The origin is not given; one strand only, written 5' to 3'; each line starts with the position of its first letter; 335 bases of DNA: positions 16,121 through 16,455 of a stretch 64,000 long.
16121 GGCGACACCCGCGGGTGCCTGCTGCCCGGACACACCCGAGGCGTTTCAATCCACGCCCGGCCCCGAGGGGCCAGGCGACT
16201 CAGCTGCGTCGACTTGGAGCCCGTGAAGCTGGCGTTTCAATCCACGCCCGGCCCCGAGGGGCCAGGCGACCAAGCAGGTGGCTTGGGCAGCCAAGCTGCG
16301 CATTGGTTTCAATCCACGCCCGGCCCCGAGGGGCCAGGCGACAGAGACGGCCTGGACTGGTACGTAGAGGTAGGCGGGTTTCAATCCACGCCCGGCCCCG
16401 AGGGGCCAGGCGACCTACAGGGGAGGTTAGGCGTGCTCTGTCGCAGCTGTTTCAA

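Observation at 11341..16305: Same protospacer sampled twice with a one-base difference (older spacer at 11341-11373, newer at 16271-16305)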

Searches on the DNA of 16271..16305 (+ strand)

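Call 15: search_dna_similar(query=window:16271-16305:+, collection=phages, mode=distant, max_evalue=10)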
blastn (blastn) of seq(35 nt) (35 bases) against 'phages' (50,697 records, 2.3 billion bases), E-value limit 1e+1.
Records with a match: 4; places in all: 4; records where one place covers at least 80% of the query: 0.
Best place of each record, by identity: 95-99% 2; 90-95% 2.
By first word of the organism name: Mycobacterium 2; Aeromonas 2.
By host as written in the record: Mycobacterium smegmatis mc2155 2; Aeromonas salmonicida 2.
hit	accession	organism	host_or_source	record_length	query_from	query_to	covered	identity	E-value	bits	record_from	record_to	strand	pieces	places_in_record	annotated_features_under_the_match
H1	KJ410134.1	Mycobacterium phage CRB1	Mycobacterium smegmatis mc2155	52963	10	31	63%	90.9%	4e+0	32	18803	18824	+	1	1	tape measure protein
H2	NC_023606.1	Mycobacterium phage CRB1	Mycobacterium smegmatis mc2155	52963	10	31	63%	90.9%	4e+0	32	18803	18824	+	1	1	tail length tape measure protein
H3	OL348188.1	Aeromonas phage vB_AsaM_LPM4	Aeromonas salmonicida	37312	16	35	57%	95.0%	4e+0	33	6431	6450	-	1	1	tail sheath monomer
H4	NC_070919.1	Aeromonas phage vB_AsaM_LPM4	Aeromonas salmonicida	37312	16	35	57%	95.0%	4e+0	33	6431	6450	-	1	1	tail sheath monomer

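Call 16: search_dna_similar(query=window:16271-16305:+, collection=plasmids, mode=distant, max_evalue=10)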
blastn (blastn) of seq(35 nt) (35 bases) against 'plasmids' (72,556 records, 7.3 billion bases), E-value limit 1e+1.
Records with a match: 6; places in all: 6; records where one place covers at least 80% of the query: 1.
Best place of each record, by identity: >=99% 1; 95-99% 3; 90-95% 1; 80-90% 1.
By first word of the organism name: Rhizobium 2; Pseudomonas 1; Mycobacterium 1; Shinella 1; Sphingobium 1.
By predicted mobility (MOB-suite, as given by PLSDB): non-mobilizable 5; conjugative 1.
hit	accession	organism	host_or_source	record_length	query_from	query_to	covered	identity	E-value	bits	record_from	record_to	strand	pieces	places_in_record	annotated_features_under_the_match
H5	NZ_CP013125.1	Pseudomonas mendocina S5.2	rhizosphere soil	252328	1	35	100%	82.9%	3e-1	37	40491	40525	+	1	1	hypothetical protein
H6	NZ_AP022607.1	Mycobacterium branderi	-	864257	1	23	66%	91.3%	4e+0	34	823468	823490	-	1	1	acyl-CoA dehydrogenase family protein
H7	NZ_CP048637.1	Rhizobium oryzihabitans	cell,root,the root of rice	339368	11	31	60%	95.2%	4e+0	35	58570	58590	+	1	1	none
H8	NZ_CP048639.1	Rhizobium oryzihabitans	cell,root,the root of rice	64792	11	31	60%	95.2%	4e+0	35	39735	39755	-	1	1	AAA family ATPase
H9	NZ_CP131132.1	Shinella zoogloeoides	isolate,Activated charcoal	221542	11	31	60%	95.2%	4e+0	35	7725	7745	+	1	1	AAA family ATPase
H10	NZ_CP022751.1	Sphingobium xenophagum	cell culture,electronic ...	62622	3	20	51%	100.0%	4e+0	34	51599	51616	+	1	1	none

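Call 18: get_annotated_region(hit=H5, flank=6000)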
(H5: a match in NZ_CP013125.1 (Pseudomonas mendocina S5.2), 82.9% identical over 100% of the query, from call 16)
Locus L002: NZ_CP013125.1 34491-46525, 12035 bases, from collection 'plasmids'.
description: Pseudomonas mendocina S5.2 plasmid pPME5, complete sequence
organism: Pseudomonas mendocina S5.2 (NCBI taxid 1225174)
taxonomy: Bacteria; Pseudomonadota; Gammaproteobacteria; Pseudomonadales; Pseudomonadaceae; Pseudomonas; Pseudomonas mendocina; Pseudomonas mendocina S5.2
host: -; source: rhizosphere soil; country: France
typing (MOB-suite, as given by PLSDB): non-mobilizable
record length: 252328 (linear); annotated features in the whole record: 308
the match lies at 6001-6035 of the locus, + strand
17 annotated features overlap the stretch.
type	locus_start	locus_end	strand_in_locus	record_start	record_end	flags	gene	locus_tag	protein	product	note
CDS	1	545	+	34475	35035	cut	-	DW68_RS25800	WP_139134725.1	hypothetical protein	-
CDS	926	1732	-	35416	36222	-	-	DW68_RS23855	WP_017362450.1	hypothetical protein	-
CDS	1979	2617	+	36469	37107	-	-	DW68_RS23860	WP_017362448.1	HD domain-containing protein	-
CDS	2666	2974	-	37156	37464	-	-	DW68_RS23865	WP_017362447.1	hypothetical protein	-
CDS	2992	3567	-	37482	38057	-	-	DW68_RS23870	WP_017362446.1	hypothetical protein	-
CDS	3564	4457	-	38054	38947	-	-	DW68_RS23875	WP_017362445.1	hypothetical protein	-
CDS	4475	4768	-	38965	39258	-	-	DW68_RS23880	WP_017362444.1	hypothetical protein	-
CDS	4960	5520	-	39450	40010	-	-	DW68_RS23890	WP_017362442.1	hypothetical protein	-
CDS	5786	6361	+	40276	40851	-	-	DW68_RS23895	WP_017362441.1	hypothetical protein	-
CDS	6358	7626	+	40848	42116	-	-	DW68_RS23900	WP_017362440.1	site-specific DNA-methyltransferase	GO:0006306 - DNA methylation [Evidence IEA]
CDS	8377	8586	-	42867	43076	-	-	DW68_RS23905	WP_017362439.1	hypothetical protein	-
CDS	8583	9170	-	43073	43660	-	-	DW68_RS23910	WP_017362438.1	hypothetical protein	-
CDS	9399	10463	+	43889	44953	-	-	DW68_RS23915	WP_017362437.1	DNA-binding protein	-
CDS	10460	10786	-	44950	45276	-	-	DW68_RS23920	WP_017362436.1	DUF4031 domain-containing protein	-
CDS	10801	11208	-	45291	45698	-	dksA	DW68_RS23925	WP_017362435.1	RNA polymerase-binding protein DksA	GO:0006355 - regulation of DNA-templated transcription [Evidence IEA]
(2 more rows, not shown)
